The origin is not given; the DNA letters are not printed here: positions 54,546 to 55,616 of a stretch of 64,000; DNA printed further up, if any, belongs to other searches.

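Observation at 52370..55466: AstE/AspA hydrolase, MR/MLE enolase-superfamily enzyme, AstE/AspA hydrolase three-gene array: candidate N-acyl-amino-acid racemisation/deacylation pathway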

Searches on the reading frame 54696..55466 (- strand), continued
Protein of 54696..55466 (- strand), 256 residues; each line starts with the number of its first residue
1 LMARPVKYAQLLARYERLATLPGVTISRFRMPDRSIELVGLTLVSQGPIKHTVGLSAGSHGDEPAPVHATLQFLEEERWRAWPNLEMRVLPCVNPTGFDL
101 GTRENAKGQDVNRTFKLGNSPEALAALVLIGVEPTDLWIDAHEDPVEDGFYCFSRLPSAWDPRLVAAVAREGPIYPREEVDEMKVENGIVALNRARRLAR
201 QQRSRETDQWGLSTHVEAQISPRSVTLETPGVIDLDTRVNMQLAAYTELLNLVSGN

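Call 35: fold_search(model_id=the predicted structure, library=pdb)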
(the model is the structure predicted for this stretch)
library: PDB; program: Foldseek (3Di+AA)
matches with E <= 10: 1534; with E <= 0.001: 244
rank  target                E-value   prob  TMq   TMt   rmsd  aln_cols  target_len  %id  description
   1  2qvp_A                1.8e-16  1.00  0.72  0.70   3.8       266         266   23  CRYSTAL STRUCTURE OF A PUTATIVE METALLOPEPTIDASE (SAMA_0725) FROM SHEWANELLA AMAZONENSIS SB2B AT 2.00 A RESOLUTION (released 2007-08-28)
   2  2qvp_C                3.8e-16  1.00  0.74  0.71   3.6       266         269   23  CRYSTAL STRUCTURE OF A PUTATIVE METALLOPEPTIDASE (SAMA_0725) FROM SHEWANELLA AMAZONENSIS SB2B AT 2.00 A RESOLUTION (released 2007-08-28)
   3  3b2y_A                4.5e-16  1.00  0.73  0.71   3.8       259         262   25  CRYSTAL STRUCTURE OF a putative metallopeptidase (SDEN_2526) FROM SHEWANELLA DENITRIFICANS OS217 AT 1.74 A RESOLUTION (released 2007-11-27)
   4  3ieh                  7.0e-16  1.00  0.72  0.69   3.8       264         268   23  Crystal structure of Putative metallopeptidase (YP_001051774.1) from SHEWANELLA BALTICA OS155 at 2.45 A resolution (released 2009-08-04)
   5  3b2y_B                8.4e-16  1.00  0.73  0.72   3.8       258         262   24  CRYSTAL STRUCTURE OF a putative metallopeptidase (SDEN_2526) FROM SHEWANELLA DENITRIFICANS OS217 AT 1.74 A RESOLUTION (released 2007-11-27)
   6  2qvp_B                1.1e-15  1.00  0.73  0.70   4.1       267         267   23  CRYSTAL STRUCTURE OF A PUTATIVE METALLOPEPTIDASE (SAMA_0725) FROM SHEWANELLA AMAZONENSIS SB2B AT 2.00 A RESOLUTION (released 2007-08-28)
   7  4oko_D                1.6e-14  1.00  0.75  0.67   4.1       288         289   20  Crystal structure of Francisella tularensis REP34 (Rapid Encystment Phenotype Protein 34 KDa) (released 2014-09-24)
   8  4oko_C                2.0e-14  1.00  0.74  0.67   4.2       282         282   20  Crystal structure of Francisella tularensis REP34 (Rapid Encystment Phenotype Protein 34 KDa) (released 2014-09-24)
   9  4oko_B                2.7e-14  1.00  0.75  0.67   4.2       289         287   19  Crystal structure of Francisella tularensis REP34 (Rapid Encystment Phenotype Protein 34 KDa) (released 2014-09-24)
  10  4oko_A                3.5e-14  1.00  0.73  0.65   4.3       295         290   19  Crystal structure of Francisella tularensis REP34 (Rapid Encystment Phenotype Protein 34 KDa) (released 2014-09-24)
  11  4b6z_B                4.6e-12  1.00  0.65  0.46   4.8       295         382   19  Crystal structure of metallo-carboxypeptidase from Burkholderia cenocepacia (released 2013-03-27)
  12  3k2k                  5.6e-12  1.00  0.64  0.44   5.0       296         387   17  Crystal structure of putative carboxypeptidase (YP_103406.1) from BURKHOLDERIA MALLEI ATCC 23344 at 2.49 A resolution (released 2009-11-03)
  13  4b6z_D                7.6e-12  1.00  0.65  0.46   4.9       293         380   19  Crystal structure of metallo-carboxypeptidase from Burkholderia cenocepacia (released 2013-03-27)
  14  4b6z_C                1.8e-11  1.00  0.65  0.46   5.2       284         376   19  Crystal structure of metallo-carboxypeptidase from Burkholderia cenocepacia (released 2013-03-27)
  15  3l2n_A                5.5e-11  1.00  0.67  0.47   5.6       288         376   18  Crystal structure of Putative carboxypeptidase A (YP_562911.1) from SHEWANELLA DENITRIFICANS OS-217 at 2.39 A resoluti (released 2009-12-29)
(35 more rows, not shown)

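Call 41: search_protein_families(library=ncbifam, proteins=[L001:8870-9889:+, L001:13012-14229:-, L005:6901-8382:-, L005:10934-11905:-, L022:10780-11670:+, L019:2642-4165:-], max_evalue=0.00001)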
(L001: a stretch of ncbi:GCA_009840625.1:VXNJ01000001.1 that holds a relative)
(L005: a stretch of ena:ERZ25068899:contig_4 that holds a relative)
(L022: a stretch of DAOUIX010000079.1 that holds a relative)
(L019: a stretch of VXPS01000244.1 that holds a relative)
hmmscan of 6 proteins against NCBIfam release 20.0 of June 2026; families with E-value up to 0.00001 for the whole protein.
L001:8870-9889:+ (339 aa): 18 families
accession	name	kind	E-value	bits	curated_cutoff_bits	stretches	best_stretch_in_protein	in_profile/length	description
NF041097.1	keto_inos_dh_IolM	equivalog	8e-41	140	450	2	112-336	150-387/389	scyllo-inosose 3-dehydrogenase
NF007375.0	PRK09880.1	equivalog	3e-36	124.9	469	1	109-337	120-341/344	L-idonate 5-dehydrogenase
NF003808.0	PRK05396.1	equivalog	1e-31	110.1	380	2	110-330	116-332/341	L-threonine 3-dehydrogenase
TIGR00692.1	tdh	equivalog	3.5e-30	105.2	458.35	1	14-336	11-337/340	L-threonine 3-dehydrogenase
NF007489.0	PRK10083.1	equivalog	1.2e-28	100.1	376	1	112-336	114-334/339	Zn-dependent oxidoreductase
TIGR03451.1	mycoS_dep_FDH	equivalog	1.3e-21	76.8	512.9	1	113-328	129-348/358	S-(hydroxymethyl)mycothiol dehydrogenase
NF007642.0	PRK10309.1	equivalog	4.5e-18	65.6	550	1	112-335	114-342/347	galactitol-1-phosphate 5-dehydrogenase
TIGR03989.1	Rxyl_3153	subfamily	6.9e-17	61.7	440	1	111-325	137-357/370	NDMA-dependent alcohol dehydrogenase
TIGR03366.1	HpnZ_proposed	hypoth_equivalog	7.3e-17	61.5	328.1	1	110-270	105-262/315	putative phosphonate catabolism associated alcohol dehydrogenase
NF010344.0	PRK13771.1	subfamily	1e-15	57.5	349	1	106-337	109-331/334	putative alcohol dehydrogenase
TIGR02824.1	quinone_pig3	subfamily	6.2e-15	55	296.8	1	11-238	12-217/325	putative NAD(P)H quinone oxidoreductase, PIG3 family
NF041172.1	AcrlCoa_red_Thmprot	equivalog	6.9e-13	48.2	500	1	10-337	9-332/334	acryloyl-CoA reductase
TIGR02818.1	adh_III_F_hyde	equivalog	7.6e-12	45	543.95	1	112-239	137-265/368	S-(hydroxymethyl)glutathione dehydrogenase/class III alcohol dehydrogenase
NF006940.0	PRK09422.1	equivalog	9e-12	44.6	344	1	112-221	114-224/338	alcohol dehydrogenase AdhP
TIGR01202.1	bchC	equivalog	1.7e-11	43.8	291.25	1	71-338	60-307/308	chlorophyll synthesis pathway protein BchC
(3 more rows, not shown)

L001:13012-14229:- (405 aa): 21 families
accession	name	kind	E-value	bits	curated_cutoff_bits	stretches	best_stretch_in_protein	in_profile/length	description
NF005750.0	PRK07574.1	equivalog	1.3e-205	682.8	329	1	7-390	2-385/386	NAD-dependent formate dehydrogenase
TIGR01327.1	PGDH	equivalog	1.1e-45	156.5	454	1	108-360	51-299/525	phosphoglycerate dehydrogenase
NF005069.0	PRK06487.1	equivalog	1.6e-41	142.4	448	1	81-368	35-317/320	2-hydroxyacid dehydrogenase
NF009714.1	PRK13243.1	equivalog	3.7e-38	131.7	455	1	111-358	59-309/332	glyoxylate reductase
NF008759.0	PRK11790.1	equivalog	4.9e-37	127.6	404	1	109-358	66-313/410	phosphoglycerate dehydrogenase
NF005387.0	PRK06932.1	equivalog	1.5e-34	119.4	492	1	81-356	31-304/314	2-hydroxyacid dehydrogenase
NF000492.1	vanH_gen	exception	2.2e-30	105.8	540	1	121-315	68-251/312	D-lactate dehydrogenase VanH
NF006263.0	PRK08410.1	equivalog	3e-29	102.4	389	1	90-361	38-306/311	D-2-hydroxyacid dehydrogenase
NF041369.1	Dhydh_Halo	equivalog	2.4e-28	99.3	400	1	128-359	64-292/305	D-2-hydroxyacid dehydrogenase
NF001309.0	PRK00257.1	equivalog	9.1e-28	97.3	434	1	191-362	110-278/379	4-phosphoerythronate dehydrogenase PdxB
NF011938.0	PRK15409.1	equivalog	6.2e-26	91.2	492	1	111-350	58-295/324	glyoxylate/hydroxypyruvate reductase GhrB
NF000371.1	vanH_Agroup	exception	1.1e-24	87.3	700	1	120-315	72-256/322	VanH-A/VanH-Pt family D-lactate dehydrogenase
NF000128.1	vanH-Sc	exception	1.7e-24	86.5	650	1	124-315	91-271/337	D-lactate dehydrogenase VanH-Sc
NF000151.1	vanH-Ac1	exception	3.5e-23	82.5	750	1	123-315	106-287/351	D-lactate dehydrogenase VanH-Ac1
NF000112.1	vanH-Amyco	exception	6.6e-23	81.5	625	1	123-315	99-280/348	VanH-AOV family D-lactate dehydrogenase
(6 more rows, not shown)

L005:6901-8382:- (493 aa): 50 families (the best 25 are shown)
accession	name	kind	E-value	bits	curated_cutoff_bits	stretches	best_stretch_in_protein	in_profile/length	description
TIGR00711.1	efflux_EmrB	subfamily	8.6e-59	199.5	230.2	1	16-426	3-412/485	DHA2 family efflux MFS transporter permease subunit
NF011571.1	PRK14995.1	subfamily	1.9e-37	129.2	701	1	33-416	24-405/493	SmvA family efflux MFS transporter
NF000089.1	qac_MFS_AB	exception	5.1e-37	127.8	900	1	19-422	23-425/514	QacA/B family quaternary ammonium compound efflux MFS transporter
NF007799.0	PRK10504.1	subfamily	2.2e-36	125.8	426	1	13-389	8-381/471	multidrug transporter subunit MdtD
NF000025.1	MFS_efflux_tcmA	exception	1.7e-35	122.8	999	1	14-428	25-433/538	tetracenomycin C efflux MFS transporter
NF000218.1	FexA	exception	4.6e-32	111.3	900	1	19-372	25-378/475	chloramphenicol/florfenicol efflux MFS transporter FexA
NF012180.1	tet_MFS_43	exception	9.8e-32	110.6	999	1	14-464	20-463/484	tetracycline efflux MFS transporter Tet(43)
NF033896.2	MFS_LfrA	equivalog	1.7e-31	109.4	825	1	7-424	12-426/504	efflux MFS transporter LfrA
NF000391.1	EmrB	exception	1.6e-30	106.2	925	1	16-406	12-402/501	multidrug efflux MFS transporter permease subunit EmrB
NF000031.1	MFS_efflux_LmrA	exception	3.5e-30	105.1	850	1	30-466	46-471/484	lincomycin efflux MFS transporter Lmr(A)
NF000060.1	MFS_efflux_LmrB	exception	8.1e-28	97.5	800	1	18-426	20-427/479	lincomycin efflux MFS transporter Lmr(B)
NF040856.1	FexB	exception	8.2e-27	94.1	950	1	21-369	20-368/469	chloramphenicol/florfenicol efflux MFS transporter FexB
NF000095.1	tet_MFS_OtrB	exception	6.3e-25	87.7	999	1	25-425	36-440/563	oxytetracycline resistance efflux MFS transporter OtrB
NF040895.2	MFS_effux_SdrM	equivalog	1e-23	84.2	550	1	26-417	17-399/441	multidrug efflux MFS transporter SdrM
TIGR00710.1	efflux_Bcr_CflA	subfamily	1.8e-23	83.6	200.9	1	29-190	19-179/385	Bcr/CflA family efflux MFS transporter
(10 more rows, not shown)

L005:10934-11905:- (323 aa): 0 families

L022:10780-11670:+ (296 aa): 0 families

L019:2642-4165:- (507 aa): 26 families (the best 25 are shown)
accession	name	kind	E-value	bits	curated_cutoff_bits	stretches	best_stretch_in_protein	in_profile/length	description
NF004815.0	PRK06169.1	equivalog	6.2e-103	344.9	506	1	59-500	14-464/471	amidase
NF006631.0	PRK09201.1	equivalog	3.2e-86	289.9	461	1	57-494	9-454/466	AtzE family amidohydrolase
TIGR02715.1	amido_AtzE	subfamily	1.7e-85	287.7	425.75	1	60-493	5-446/452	AtzE family amidohydrolase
TIGR00132.1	gatA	equivalog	1.2e-82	278.2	481.1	2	67-348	8-287/466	Asp-tRNA(Asn)/Glu-tRNA(Gln) amidotransferase subunit GatA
NF005688.0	PRK07488.1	equivalog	4.1e-82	276.6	532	1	49-497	5-468/474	indoleacetamide hydrolase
NF004816.0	PRK06170.1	equivalog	2.4e-79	267.3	503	2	47-286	4-249/493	amidase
NF005450.0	PRK07042.1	equivalog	9.9e-79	265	458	1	62-505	14-462/464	amidase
NF005460.0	PRK07056.1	subfamily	5.7e-78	262.9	447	1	58-496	11-454/457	amidase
NF009119.0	PRK12470.1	equivalog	1.9e-77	261.3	498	2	48-307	2-251/462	amidase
NF005686.0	PRK07486.1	subfamily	1e-76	258.6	465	1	58-501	17-479/486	amidase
NF006006.0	PRK08137.1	equivalog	1.7e-76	258.1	534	2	55-338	34-327/529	amidase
NF005565.0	PRK07235.1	subfamily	2.1e-73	247.7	545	2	66-366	35-337/506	amidase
NF005687.0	PRK07487.1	subfamily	9.6e-72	242.2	428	1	58-494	11-455/468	amidase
NF004717.0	PRK06061.1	equivalog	1.6e-70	238.1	498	1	45-503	7-475/483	amidase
NF004766.0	PRK06102.1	equivalog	2e-67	228.3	559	1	57-495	10-451/455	amidase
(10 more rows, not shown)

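Call 42: find_encoding_contigs(protein=P0014, flank=8000, max_places=2)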
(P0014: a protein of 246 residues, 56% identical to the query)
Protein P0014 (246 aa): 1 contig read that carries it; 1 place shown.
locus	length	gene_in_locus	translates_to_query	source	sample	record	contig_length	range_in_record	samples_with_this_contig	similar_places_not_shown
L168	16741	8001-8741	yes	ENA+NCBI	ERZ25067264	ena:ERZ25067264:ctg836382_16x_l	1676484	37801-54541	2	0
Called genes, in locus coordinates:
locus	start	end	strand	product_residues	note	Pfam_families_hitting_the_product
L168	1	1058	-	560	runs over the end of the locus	PF02776:TPP_enzyme_N, PF00205:TPP_enzyme_M, PF02775:TPP_enzyme_C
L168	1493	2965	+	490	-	PF00070:Pyr_redox (faint), PF00890:FAD_binding_2 (weak), PF01266:DAO, PF03486:HI0933_like (faint), PF07992:Pyr_redox_2 (faint), PF12831:FAD_oxidored, PF13450:NAD_binding_8 (faint), PF00890:FAD_binding_2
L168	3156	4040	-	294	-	PF23023:Anti-Pycsar_Apyc1, PF00753:Lactamase_B, PF12706:Lactamase_B_2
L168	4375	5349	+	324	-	PF08240:ADH_N, PF00107:ADH_zinc_N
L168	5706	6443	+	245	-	PF24827:AstE_AspA_cat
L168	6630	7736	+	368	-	PF02746:MR_MLE_N, PF13378:MR_MLE_C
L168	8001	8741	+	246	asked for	PF24827:AstE_AspA_cat (weak)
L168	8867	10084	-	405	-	PF00389:2-Hacid_dh, PF02826:2-Hacid_dh_C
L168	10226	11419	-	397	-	PF01946:Thi4 (faint), PF00890:FAD_binding_2 (weak), PF01134:GIDA (faint), PF07992:Pyr_redox_2, PF12831:FAD_oxidored (weak), PF13450:NAD_binding_8 (weak), PF13738:Pyr_redox_3, PF00070:Pyr_redox, +3 more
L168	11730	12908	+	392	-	PF02417:Chromate_transp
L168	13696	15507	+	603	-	PF10101:DUF2339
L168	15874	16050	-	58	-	-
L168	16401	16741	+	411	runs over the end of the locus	PF04143:Sulf_transp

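Call 43: find_encoding_contigs(protein=P0013, flank=8000, max_places=2)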
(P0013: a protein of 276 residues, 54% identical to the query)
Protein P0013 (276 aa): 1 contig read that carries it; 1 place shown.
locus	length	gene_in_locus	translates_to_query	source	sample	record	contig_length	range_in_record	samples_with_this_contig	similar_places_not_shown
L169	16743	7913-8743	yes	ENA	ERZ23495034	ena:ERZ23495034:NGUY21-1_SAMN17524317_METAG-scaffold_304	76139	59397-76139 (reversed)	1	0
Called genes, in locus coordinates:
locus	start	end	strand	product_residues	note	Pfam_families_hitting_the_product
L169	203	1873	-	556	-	PF02776:TPP_enzyme_N, PF00205:TPP_enzyme_M, PF02775:TPP_enzyme_C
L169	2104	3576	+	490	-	PF00890:FAD_binding_2 (weak), PF01266:DAO (weak), PF03486:HI0933_like (faint), PF07992:Pyr_redox_2 (faint), PF12831:FAD_oxidored (weak), PF00890:FAD_binding_2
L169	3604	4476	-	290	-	PF23023:Anti-Pycsar_Apyc1, PF00753:Lactamase_B, PF12706:Lactamase_B_2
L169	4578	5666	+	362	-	PF08240:ADH_N, PF00107:ADH_zinc_N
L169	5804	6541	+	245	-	PF24827:AstE_AspA_cat (weak)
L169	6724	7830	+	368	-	PF02746:MR_MLE_N, PF13378:MR_MLE_C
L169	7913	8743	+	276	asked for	PF24827:AstE_AspA_cat (weak)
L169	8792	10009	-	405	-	PF00389:2-Hacid_dh, PF02826:2-Hacid_dh_C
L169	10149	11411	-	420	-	PF00462:Glutaredoxin, PF00890:FAD_binding_2 (weak), PF01134:GIDA (faint), PF01266:DAO (faint), PF01494:FAD_binding_3 (faint), PF07992:Pyr_redox_2, PF13738:Pyr_redox_3, PF00070:Pyr_redox, +4 more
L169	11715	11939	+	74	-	PF02604:PhdYeFM_antitox (weak)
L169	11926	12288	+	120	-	PF01850:PIN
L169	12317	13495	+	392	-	PF02417:Chromate_transp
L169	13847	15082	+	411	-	PF04143:Sulf_transp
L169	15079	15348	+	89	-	-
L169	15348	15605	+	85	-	PF01206:TusA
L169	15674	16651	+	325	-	PF00581:Rhodanese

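Call 44: find_encoding_contigs(protein=P0001, flank=3000, max_places=3)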
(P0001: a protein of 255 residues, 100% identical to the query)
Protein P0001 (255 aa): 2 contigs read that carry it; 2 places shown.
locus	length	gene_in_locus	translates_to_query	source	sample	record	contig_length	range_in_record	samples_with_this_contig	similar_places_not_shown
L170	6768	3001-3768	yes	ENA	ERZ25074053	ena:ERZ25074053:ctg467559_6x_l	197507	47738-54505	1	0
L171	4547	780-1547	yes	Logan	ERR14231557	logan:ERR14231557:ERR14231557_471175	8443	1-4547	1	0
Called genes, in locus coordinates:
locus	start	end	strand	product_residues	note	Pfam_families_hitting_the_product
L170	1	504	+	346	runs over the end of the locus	PF00107:ADH_zinc_N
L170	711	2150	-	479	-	PF13701:DDE_Tnp_1_4, PF01609:DDE_Tnp_1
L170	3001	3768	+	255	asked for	PF24827:AstE_AspA_cat (weak)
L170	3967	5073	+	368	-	PF02746:MR_MLE_N, PF13378:MR_MLE_C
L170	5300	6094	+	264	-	PF24827:AstE_AspA_cat (weak)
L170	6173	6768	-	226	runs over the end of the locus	-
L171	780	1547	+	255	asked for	PF24827:AstE_AspA_cat (weak)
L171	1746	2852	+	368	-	PF02746:MR_MLE_N, PF13378:MR_MLE_C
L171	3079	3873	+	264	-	PF24827:AstE_AspA_cat (weak)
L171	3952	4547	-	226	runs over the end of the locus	-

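Call 46: search_protein_families(library=pfam, proteins=[L018:10780-11670:+, L018:11764-12207:+, L018:13762-14559:+, L018:15566-16555:+, L009:4304-5908:+, L009:5942-7591:+, L009:8068-9912:+, L009:10792-11715:-, L009:11747-12757:+, L011:10868-12709:-], max_evalue=0.001)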
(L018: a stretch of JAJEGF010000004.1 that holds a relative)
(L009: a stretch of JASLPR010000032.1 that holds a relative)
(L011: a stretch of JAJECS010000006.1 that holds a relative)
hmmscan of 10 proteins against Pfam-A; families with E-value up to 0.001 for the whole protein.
L018:10780-11670:+ (296 aa): 1 family
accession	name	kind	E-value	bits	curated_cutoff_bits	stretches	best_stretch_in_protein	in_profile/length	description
PF04909.20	Amidohydro_2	-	7.7e-14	52.6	26.4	1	9-295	1-288/289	Amidohydrolase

L018:11764-12207:+ (147 aa): 0 families

L018:13762-14559:+ (265 aa): 1 family
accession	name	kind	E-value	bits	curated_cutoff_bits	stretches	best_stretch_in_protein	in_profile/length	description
PF05721.19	PhyH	-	1.4e-16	61.8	22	1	11-202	3-212/213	Phytanoyl-CoA dioxygenase (PhyH)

L018:15566-16555:+ (329 aa): 2 families
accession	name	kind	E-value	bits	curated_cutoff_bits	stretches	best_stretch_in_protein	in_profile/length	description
PF01408.29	GFO_IDH_MocA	-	2.2e-17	64.3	24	1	7-126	2-119/120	Oxidoreductase family, NAD-binding Rossmann fold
PF22725.1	GFO_IDH_MocA_C3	-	3.4e-06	27.5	27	1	172-241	46-119/124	GFO/IDH/MocA C-terminal domain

L009:4304-5908:+ (534 aa): 1 family
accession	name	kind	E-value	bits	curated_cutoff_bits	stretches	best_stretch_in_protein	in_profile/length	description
PF01293.25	PEPCK_ATP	-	7.4e-207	688.1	26.5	1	23-485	3-464/465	Phosphoenolpyruvate carboxykinase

L009:5942-7591:+ (549 aa): 3 families
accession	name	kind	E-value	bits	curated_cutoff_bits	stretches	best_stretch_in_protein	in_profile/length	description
PF02776.23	TPP_enzyme_N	-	1.8e-31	108.8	26.8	1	1-116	1-118/119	Thiamine pyrophosphate enzyme, N-terminal TPP binding domain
PF02775.26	TPP_enzyme_C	-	3.8e-29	101.9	21.9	1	388-535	1-150/151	Thiamine pyrophosphate enzyme, C-terminal TPP binding domain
PF00205.28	TPP_enzyme_M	-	7.9e-24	84.4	30.4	1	191-325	1-137/137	Thiamine pyrophosphate enzyme, central domain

L009:8068-9912:+ (614 aa): 1 family
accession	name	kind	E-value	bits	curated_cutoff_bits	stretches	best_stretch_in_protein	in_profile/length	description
PF18920.5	DUF5671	-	1.1e-35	122.8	28.4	3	41-176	2-131/132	Domain of unknown function (DUF5671)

L009:10792-11715:- (307 aa): 0 families

L009:11747-12757:+ (336 aa): 0 families

L011:10868-12709:- (613 aa): 1 family
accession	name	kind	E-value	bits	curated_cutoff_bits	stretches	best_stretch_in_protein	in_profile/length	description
PF01019.26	G_glu_transpept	-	3.4e-117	392.8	27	1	44-590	2-496/512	Gamma-glutamyltranspeptidase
